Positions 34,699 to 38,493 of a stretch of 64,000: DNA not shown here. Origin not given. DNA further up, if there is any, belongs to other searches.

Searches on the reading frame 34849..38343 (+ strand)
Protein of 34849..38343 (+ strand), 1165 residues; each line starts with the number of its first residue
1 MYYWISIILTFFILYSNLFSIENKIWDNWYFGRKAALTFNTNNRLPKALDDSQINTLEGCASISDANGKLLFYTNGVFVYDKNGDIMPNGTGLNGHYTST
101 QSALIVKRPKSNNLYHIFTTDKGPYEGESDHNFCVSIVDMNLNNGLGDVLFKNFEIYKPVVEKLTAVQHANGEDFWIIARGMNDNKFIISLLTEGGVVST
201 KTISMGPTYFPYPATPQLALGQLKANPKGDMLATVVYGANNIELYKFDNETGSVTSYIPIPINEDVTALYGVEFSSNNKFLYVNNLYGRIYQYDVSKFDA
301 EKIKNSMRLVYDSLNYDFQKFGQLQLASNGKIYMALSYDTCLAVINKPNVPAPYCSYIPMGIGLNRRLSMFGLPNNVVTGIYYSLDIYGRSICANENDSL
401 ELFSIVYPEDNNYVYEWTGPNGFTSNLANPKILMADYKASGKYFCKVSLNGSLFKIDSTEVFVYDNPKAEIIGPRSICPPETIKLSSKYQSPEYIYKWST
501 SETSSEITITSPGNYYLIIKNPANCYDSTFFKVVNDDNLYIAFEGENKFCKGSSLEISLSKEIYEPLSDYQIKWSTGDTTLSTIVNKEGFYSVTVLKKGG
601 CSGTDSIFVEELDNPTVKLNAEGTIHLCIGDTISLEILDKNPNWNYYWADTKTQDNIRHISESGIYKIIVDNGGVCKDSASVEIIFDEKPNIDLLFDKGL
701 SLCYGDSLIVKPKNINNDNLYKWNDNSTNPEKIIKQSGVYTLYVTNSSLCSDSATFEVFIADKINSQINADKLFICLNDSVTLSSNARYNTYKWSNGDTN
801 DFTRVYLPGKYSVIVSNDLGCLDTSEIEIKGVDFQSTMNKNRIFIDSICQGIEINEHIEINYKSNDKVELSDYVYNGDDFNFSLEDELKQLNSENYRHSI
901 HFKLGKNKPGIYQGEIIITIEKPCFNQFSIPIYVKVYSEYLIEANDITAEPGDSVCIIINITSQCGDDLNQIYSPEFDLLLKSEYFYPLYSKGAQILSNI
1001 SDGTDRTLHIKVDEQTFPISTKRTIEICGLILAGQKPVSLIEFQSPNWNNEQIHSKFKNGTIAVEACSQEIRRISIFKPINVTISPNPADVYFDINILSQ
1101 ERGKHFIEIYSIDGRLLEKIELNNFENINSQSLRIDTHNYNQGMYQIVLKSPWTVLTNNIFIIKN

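Call 29: search_protein_families(library=pfam, proteins=[window:34849-38343:+], max_evalue=0.001)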
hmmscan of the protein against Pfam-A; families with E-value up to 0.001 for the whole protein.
window:34849-38343:+ (1165 aa): 2 families
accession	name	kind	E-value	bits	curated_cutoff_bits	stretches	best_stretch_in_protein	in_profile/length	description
PF18962.6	Por_Secre_tail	-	1.8e-07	31.8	27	1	1084-1151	1-64/75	Secretion system C-terminal sorting domain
PF19081.6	Ig_7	-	6.8e-05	23.5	27.3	0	473-510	8-45/84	Ig-like domain CHU_C associated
